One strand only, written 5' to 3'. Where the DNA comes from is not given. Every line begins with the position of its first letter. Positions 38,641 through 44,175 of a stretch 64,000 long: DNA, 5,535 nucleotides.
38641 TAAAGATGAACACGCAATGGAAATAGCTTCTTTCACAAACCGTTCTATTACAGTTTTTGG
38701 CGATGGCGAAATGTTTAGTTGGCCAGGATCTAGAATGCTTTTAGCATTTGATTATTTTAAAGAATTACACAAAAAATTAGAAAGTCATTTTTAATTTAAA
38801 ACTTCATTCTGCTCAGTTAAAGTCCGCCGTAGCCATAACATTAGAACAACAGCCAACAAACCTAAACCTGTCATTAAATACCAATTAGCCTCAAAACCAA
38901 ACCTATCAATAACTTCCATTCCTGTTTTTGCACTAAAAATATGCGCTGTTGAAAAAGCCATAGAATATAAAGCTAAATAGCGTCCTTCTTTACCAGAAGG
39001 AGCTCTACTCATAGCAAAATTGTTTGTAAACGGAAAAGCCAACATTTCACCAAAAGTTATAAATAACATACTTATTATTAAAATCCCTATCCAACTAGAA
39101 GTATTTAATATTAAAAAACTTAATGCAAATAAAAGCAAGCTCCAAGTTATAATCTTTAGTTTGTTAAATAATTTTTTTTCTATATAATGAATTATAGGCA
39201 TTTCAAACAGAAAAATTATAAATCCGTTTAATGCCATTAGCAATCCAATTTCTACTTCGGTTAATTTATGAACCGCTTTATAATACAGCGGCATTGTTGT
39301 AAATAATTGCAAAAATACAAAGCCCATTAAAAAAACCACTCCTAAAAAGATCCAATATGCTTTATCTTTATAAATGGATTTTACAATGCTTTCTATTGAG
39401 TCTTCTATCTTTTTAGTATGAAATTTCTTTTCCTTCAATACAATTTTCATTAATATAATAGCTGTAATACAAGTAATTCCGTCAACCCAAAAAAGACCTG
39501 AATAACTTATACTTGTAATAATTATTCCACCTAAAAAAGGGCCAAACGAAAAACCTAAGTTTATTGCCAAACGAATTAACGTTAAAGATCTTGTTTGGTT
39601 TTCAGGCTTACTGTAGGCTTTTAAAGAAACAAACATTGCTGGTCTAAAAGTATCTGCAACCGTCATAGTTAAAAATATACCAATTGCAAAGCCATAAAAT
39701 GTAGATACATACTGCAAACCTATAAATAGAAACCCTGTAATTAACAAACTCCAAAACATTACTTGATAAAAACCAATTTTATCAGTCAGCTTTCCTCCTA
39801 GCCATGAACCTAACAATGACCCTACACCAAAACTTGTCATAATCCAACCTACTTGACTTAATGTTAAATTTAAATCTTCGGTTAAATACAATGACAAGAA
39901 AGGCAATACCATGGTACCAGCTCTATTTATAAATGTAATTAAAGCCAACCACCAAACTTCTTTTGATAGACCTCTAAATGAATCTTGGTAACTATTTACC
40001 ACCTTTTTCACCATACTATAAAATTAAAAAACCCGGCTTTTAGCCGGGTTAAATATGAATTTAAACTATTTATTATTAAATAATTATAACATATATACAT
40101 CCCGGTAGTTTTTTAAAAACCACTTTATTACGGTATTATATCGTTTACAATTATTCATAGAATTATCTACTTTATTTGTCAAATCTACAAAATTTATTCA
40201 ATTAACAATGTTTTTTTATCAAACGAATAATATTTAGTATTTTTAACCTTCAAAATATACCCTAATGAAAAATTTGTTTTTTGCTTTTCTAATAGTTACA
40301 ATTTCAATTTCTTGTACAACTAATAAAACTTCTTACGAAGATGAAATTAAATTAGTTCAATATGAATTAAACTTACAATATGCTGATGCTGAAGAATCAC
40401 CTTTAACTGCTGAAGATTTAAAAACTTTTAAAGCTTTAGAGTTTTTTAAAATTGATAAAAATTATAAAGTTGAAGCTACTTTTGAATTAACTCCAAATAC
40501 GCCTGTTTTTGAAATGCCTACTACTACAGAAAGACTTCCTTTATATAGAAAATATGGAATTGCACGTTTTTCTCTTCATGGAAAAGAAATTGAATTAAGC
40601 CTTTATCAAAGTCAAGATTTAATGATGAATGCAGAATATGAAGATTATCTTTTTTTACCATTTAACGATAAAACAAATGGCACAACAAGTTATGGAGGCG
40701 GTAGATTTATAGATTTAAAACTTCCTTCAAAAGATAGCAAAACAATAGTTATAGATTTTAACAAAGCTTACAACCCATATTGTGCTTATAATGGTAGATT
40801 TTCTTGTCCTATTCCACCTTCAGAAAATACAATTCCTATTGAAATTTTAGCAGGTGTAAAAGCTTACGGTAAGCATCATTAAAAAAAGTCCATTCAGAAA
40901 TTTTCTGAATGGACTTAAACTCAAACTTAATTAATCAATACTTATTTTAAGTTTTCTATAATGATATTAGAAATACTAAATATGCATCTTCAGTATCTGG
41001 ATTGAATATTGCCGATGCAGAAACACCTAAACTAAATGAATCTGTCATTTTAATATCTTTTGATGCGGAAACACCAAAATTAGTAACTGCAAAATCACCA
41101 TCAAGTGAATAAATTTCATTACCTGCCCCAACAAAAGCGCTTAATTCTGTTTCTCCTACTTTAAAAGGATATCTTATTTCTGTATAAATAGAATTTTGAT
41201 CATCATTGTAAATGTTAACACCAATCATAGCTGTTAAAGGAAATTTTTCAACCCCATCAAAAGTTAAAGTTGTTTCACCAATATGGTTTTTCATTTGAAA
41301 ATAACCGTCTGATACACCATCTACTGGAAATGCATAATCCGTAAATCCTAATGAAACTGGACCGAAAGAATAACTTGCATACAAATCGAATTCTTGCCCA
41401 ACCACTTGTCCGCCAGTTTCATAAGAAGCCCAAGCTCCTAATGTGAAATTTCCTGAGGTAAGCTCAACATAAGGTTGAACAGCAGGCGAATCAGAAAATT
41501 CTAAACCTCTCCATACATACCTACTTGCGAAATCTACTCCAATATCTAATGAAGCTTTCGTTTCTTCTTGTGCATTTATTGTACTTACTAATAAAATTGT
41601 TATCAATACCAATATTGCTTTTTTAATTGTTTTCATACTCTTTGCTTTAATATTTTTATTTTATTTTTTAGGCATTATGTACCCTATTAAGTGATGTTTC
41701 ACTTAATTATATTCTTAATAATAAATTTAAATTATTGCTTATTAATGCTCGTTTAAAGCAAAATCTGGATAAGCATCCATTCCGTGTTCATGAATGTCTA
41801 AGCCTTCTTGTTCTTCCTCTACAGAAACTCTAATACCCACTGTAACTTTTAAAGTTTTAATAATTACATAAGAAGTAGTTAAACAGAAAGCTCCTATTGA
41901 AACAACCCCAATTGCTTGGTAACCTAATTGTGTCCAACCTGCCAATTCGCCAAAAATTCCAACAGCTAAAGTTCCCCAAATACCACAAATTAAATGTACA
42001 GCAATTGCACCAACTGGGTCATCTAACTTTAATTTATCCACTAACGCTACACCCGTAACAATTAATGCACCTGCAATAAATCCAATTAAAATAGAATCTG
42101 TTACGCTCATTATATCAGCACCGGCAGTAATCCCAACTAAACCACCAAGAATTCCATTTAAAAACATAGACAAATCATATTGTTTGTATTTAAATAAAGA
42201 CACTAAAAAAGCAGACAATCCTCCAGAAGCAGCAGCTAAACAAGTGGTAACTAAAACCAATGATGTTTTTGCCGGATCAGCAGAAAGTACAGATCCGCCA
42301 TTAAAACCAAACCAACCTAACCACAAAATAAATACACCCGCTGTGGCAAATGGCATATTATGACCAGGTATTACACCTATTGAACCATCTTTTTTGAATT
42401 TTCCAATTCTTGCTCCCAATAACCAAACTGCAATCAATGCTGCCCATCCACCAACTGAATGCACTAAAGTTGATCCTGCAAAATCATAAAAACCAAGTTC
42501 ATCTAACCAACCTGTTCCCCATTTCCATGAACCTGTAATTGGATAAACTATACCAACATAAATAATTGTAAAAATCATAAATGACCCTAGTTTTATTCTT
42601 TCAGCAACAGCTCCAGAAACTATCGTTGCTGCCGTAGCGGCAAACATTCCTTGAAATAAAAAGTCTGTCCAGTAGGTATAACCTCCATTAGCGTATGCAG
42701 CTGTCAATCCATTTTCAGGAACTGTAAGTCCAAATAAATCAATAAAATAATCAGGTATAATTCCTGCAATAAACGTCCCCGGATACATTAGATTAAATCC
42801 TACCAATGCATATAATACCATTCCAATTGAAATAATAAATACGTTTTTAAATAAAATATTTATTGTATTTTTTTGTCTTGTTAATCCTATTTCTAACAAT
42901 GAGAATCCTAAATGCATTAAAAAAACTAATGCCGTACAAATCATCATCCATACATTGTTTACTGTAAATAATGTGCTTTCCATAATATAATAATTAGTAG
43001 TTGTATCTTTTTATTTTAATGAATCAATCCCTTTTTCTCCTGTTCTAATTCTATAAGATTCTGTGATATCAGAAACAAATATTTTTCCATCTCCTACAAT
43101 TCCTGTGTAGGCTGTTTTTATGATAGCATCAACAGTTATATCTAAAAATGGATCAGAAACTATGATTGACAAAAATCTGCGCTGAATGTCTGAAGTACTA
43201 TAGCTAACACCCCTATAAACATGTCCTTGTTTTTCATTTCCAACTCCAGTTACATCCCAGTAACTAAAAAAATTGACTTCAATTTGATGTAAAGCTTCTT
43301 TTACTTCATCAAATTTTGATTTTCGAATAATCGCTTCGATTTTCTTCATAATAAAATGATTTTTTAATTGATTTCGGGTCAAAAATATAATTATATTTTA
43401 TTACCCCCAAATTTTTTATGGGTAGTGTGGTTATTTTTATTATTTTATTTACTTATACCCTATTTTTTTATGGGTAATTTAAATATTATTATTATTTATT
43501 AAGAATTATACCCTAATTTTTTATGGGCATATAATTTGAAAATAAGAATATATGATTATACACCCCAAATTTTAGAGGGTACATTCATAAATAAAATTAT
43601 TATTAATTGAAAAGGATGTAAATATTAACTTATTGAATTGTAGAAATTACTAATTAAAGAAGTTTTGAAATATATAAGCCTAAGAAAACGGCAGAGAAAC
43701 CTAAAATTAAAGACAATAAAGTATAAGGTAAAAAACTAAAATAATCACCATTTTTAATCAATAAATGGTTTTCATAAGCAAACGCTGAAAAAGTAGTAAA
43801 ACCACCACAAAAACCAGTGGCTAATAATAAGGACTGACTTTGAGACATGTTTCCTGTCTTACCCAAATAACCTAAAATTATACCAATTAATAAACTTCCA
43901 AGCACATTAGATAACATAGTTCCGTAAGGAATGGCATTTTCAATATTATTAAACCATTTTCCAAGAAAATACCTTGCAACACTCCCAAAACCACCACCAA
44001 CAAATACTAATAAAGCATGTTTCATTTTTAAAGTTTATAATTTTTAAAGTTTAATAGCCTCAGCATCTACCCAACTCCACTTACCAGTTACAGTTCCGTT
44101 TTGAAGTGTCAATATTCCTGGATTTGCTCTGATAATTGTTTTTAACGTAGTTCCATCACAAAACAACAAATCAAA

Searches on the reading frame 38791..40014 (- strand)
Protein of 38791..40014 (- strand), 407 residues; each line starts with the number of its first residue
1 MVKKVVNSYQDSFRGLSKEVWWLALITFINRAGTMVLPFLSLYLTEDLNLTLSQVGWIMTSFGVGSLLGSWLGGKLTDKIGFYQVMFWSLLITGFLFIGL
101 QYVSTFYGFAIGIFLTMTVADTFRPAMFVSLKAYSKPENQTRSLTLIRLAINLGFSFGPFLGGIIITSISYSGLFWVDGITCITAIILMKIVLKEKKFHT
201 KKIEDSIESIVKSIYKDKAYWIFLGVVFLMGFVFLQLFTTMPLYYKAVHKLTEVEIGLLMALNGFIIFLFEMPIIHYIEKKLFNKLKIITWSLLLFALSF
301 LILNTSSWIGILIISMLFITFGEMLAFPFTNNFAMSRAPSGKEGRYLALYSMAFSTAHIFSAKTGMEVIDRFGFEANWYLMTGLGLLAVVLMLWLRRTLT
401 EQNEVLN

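Call 10: search_protein_families(library=pfam, proteins=[window:38791-40014:-])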
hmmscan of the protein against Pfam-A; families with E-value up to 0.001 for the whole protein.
window:38791-40014:- (407 aa): 4 families
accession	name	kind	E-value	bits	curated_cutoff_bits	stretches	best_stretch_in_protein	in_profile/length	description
PF07690.21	MFS_1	-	2e-57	195.2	33.4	2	23-361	1-346/347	Major Facilitator Superfamily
PF12832.13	MFS_1_like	-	4.3e-12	46.2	25.2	2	153-355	136-348/373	MFS_1 like family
PF05977.19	MFS_3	-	4.3e-05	22.6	27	1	32-373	24-371/524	Transmembrane secretion effector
PF13347.12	MFS_2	-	0.00019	20.5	27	0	18-125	224-333/427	MFS/sugar transport protein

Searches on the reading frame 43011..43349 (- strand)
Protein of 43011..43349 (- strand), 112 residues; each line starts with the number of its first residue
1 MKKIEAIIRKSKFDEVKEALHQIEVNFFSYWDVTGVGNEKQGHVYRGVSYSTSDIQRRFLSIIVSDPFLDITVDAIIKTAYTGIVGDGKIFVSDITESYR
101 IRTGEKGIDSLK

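Call 10: search_protein_families(library=pfam, proteins=[window:43011-43349:-])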
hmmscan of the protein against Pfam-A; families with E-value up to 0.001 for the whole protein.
window:43011-43349:- (112 aa): 1 family
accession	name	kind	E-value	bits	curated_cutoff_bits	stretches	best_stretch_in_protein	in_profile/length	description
PF00543.27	P-II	-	2.8e-21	76.2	25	1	1-105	1-102/102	Nitrogen regulatory protein P-II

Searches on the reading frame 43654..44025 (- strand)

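Call 10: search_protein_families(library=pfam, proteins=[window:43654-44025:-])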
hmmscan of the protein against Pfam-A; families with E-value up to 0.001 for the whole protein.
window:43654-44025:- (123 aa): 1 family
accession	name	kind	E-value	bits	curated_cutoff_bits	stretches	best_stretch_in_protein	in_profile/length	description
PF02537.21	CRCB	-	2.6e-29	102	32.9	1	5-117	1-103/103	CrcB-like protein, Camphor Resistance (CrcB)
